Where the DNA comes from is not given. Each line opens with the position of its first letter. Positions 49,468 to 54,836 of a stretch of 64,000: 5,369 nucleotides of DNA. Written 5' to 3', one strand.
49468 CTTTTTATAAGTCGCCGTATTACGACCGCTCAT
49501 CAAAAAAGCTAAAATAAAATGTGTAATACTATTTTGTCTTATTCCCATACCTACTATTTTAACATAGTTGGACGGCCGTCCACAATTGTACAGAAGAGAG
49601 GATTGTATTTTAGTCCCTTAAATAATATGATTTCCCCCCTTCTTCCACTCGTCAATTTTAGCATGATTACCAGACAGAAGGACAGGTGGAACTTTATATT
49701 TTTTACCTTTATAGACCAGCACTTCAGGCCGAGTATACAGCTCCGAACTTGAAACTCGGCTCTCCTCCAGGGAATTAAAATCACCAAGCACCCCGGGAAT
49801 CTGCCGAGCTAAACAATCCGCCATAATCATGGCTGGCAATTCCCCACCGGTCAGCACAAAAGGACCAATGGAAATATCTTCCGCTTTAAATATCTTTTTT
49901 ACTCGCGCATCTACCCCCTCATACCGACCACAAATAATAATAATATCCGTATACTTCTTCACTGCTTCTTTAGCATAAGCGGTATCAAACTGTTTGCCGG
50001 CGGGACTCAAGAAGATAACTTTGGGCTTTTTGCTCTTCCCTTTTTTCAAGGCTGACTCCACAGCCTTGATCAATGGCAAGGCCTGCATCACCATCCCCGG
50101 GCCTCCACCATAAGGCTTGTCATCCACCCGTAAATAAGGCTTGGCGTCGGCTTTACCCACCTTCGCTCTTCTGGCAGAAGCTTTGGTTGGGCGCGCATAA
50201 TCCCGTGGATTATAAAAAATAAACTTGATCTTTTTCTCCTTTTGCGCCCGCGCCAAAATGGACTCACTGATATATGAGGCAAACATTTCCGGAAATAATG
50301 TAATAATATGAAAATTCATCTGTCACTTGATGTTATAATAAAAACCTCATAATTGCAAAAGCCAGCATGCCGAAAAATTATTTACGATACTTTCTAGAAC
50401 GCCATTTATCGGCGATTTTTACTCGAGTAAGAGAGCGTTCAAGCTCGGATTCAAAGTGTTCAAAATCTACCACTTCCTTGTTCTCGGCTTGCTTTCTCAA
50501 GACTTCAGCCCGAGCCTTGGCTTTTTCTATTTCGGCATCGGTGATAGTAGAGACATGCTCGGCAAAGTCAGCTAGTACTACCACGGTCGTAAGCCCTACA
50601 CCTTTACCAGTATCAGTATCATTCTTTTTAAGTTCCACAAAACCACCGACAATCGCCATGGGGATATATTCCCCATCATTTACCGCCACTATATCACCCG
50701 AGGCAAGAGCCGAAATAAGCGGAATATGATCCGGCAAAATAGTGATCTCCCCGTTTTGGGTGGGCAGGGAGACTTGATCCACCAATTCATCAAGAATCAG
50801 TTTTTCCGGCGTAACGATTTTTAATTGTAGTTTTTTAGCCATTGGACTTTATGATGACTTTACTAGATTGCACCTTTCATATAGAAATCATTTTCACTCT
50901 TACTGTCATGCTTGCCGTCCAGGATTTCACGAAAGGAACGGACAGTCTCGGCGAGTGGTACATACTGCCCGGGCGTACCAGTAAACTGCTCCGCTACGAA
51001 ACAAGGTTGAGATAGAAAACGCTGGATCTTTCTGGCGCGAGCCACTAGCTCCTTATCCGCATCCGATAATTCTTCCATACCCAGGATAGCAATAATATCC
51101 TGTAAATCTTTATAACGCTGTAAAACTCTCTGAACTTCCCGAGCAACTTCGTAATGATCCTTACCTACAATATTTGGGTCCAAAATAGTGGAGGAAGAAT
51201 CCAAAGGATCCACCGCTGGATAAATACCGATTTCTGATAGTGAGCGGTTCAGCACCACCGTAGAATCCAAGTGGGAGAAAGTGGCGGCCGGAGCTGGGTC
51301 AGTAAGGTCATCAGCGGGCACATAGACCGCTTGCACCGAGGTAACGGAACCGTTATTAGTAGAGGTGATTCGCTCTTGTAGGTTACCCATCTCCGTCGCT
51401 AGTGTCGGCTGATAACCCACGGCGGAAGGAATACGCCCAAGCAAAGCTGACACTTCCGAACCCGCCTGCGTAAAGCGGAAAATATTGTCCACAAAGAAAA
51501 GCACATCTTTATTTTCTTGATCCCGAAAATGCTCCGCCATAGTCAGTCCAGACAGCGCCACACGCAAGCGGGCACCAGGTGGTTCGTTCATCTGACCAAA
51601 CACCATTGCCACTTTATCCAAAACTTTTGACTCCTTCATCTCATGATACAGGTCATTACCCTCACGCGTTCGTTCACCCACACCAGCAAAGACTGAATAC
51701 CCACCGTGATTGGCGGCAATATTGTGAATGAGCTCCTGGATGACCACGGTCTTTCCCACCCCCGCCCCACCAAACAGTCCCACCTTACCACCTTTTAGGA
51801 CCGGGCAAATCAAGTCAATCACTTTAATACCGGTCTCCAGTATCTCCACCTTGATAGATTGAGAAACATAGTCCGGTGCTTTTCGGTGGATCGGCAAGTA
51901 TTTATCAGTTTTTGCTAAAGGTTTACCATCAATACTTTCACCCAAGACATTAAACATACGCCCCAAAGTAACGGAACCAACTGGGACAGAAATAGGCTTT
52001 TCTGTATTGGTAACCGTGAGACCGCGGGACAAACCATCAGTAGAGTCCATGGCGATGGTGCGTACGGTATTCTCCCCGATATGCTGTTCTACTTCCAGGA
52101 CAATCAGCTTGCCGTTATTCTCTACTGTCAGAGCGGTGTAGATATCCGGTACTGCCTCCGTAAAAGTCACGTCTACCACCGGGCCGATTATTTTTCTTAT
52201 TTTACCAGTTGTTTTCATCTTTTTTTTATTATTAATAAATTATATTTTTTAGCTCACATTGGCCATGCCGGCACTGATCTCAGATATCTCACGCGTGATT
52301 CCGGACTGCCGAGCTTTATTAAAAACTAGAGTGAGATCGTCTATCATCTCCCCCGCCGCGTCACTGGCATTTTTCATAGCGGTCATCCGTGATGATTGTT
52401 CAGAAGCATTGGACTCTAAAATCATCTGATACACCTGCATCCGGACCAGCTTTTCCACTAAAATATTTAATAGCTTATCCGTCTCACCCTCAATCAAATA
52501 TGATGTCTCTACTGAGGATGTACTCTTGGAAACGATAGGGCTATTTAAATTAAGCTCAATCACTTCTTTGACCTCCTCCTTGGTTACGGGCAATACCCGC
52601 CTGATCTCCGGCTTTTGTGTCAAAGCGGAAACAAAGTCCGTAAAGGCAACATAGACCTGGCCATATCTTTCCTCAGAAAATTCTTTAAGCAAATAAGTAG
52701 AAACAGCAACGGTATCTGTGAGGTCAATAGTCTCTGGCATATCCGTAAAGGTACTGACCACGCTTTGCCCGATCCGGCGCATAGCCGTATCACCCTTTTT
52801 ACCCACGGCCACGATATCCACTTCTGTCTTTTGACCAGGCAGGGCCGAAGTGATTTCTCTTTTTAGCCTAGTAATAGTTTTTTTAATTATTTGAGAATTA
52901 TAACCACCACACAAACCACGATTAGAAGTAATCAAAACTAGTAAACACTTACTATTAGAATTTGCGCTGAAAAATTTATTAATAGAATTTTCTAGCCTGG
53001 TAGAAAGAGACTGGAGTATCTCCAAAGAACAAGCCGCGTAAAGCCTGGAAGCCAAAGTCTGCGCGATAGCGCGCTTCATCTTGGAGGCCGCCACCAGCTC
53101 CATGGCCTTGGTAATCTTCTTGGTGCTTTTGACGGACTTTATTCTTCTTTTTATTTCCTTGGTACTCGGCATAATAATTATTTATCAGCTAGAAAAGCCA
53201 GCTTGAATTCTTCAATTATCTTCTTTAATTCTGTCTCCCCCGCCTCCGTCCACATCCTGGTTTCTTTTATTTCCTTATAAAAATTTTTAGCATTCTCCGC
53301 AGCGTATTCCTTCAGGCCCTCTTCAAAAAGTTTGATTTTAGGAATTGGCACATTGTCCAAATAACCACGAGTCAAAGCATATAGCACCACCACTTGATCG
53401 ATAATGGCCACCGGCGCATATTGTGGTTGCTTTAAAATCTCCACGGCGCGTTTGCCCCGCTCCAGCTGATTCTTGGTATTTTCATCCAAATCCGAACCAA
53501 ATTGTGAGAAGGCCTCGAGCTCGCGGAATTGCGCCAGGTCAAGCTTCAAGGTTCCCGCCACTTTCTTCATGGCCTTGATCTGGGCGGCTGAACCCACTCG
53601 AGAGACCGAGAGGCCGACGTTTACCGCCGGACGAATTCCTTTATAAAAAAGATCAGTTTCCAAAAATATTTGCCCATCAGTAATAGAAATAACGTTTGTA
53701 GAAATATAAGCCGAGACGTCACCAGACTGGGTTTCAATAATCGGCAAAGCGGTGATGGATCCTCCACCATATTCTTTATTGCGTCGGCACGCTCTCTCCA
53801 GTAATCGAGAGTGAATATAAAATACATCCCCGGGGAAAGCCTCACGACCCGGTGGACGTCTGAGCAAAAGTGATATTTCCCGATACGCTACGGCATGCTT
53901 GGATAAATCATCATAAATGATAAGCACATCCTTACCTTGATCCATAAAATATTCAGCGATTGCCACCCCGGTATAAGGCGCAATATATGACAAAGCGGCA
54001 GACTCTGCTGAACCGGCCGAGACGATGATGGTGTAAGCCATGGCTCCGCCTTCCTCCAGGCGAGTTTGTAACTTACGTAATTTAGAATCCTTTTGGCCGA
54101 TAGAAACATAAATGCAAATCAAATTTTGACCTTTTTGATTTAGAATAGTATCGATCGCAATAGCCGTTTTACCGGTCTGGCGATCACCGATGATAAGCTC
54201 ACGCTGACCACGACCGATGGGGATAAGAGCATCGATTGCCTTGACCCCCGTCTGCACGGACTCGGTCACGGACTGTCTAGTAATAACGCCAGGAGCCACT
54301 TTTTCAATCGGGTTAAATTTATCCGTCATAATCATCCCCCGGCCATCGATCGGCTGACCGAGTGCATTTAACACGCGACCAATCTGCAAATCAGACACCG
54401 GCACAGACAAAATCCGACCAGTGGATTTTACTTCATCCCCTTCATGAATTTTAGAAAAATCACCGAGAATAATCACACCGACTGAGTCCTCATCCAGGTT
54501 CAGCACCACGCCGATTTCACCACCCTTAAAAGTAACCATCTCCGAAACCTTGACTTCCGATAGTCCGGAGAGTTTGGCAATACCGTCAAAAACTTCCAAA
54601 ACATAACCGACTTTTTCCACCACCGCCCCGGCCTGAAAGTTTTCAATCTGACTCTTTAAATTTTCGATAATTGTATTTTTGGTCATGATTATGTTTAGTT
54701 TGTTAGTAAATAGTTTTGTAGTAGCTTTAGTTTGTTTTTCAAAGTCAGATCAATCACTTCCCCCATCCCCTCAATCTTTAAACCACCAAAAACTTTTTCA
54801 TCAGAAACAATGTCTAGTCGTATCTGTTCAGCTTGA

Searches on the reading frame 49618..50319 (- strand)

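Call 52: search_protein_families(library=pfam, proteins=[window:49618-50319:-], max_evalue=0.00001)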
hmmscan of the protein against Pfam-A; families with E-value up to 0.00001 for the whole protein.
window:49618-50319:- (233 aa): 1 family
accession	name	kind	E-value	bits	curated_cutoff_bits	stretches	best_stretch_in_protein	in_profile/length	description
PF01746.26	tRNA_m1G_MT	-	5.5e-36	124.6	27.3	1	64-227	27-183/195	tRNA (Guanine-1)-methyltransferase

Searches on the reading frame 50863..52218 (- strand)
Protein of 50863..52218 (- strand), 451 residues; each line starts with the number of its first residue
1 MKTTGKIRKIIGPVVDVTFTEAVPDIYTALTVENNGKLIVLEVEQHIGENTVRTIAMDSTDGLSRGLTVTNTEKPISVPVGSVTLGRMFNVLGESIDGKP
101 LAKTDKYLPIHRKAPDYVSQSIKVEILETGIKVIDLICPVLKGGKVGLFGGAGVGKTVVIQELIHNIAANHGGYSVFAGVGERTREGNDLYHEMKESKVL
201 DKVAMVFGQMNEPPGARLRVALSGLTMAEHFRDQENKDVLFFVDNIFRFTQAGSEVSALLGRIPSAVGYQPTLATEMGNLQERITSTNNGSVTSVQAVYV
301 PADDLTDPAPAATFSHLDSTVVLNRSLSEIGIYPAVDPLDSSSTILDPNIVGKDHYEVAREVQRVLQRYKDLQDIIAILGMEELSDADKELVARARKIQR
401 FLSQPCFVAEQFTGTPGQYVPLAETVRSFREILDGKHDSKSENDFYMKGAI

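Call 52: search_protein_families(library=pfam, proteins=[window:50863-52218:-], max_evalue=0.00001)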
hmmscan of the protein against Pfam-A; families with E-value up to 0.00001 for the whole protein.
window:50863-52218:- (451 aa): 3 families
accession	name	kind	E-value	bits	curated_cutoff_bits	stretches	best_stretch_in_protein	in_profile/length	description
PF00006.31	ATP-synt_ab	-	2.1e-73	246.9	29.5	1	130-343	1-213/213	ATP synthase alpha/beta family, nucleotide-binding domain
PF02874.29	ATP-synt_ab_N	-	1.8e-18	67.2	20.9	1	8-72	2-68/69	ATP synthase alpha/beta family, beta-barrel domain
PF22919.1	ATP-synt_VA_C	-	5.3e-18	65.4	24.7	1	348-435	5-95/101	C-terminal domain of V and A type ATP synthase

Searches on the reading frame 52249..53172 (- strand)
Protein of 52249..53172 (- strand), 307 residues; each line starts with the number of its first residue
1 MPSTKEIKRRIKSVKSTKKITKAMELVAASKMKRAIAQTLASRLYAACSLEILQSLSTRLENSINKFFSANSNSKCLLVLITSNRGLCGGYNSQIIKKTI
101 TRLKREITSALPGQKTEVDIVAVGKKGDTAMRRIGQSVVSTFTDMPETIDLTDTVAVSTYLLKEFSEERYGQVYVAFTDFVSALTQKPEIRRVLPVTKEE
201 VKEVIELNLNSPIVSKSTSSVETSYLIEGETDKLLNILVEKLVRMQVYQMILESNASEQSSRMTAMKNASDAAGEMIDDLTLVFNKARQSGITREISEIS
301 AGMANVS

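Call 52: search_protein_families(library=pfam, proteins=[window:52249-53172:-], max_evalue=0.00001)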
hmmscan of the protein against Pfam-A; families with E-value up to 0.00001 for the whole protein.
window:52249-53172:- (307 aa): 1 family
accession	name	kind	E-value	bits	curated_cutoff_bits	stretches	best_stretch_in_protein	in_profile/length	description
PF00231.24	ATP-synt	-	2.8e-82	277.1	39.9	1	3-304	1-283/285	ATP synthase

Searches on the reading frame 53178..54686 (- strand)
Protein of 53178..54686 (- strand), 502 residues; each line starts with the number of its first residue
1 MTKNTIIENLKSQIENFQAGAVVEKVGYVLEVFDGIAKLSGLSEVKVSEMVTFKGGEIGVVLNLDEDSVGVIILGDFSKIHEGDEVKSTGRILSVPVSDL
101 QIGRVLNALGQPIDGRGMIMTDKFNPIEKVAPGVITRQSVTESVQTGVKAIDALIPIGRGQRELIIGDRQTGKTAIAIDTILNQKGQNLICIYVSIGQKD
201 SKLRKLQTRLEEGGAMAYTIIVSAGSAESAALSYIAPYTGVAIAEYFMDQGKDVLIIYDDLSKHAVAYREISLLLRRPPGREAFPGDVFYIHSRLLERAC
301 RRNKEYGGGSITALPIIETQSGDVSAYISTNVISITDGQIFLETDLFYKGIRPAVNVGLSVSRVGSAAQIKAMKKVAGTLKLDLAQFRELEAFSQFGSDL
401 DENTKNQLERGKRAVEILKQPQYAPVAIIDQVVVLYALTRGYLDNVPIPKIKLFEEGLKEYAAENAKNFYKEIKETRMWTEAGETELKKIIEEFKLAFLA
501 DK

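Call 52: search_protein_families(library=pfam, proteins=[window:53178-54686:-], max_evalue=0.00001)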
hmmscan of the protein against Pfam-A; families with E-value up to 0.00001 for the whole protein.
window:53178-54686:- (502 aa): 3 families
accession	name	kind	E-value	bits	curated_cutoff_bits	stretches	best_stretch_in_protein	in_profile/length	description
PF00006.31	ATP-synt_ab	-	1.6e-83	280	29.5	1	147-362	1-213/213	ATP synthase alpha/beta family, nucleotide-binding domain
PF00306.32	ATP-synt_ab_C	-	7.7e-49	165.7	27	1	369-494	1-126/126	ATP synthase alpha/beta chain, C terminal domain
PF02874.29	ATP-synt_ab_N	-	1.3e-14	54.9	20.9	1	22-90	1-69/69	ATP synthase alpha/beta family, beta-barrel domain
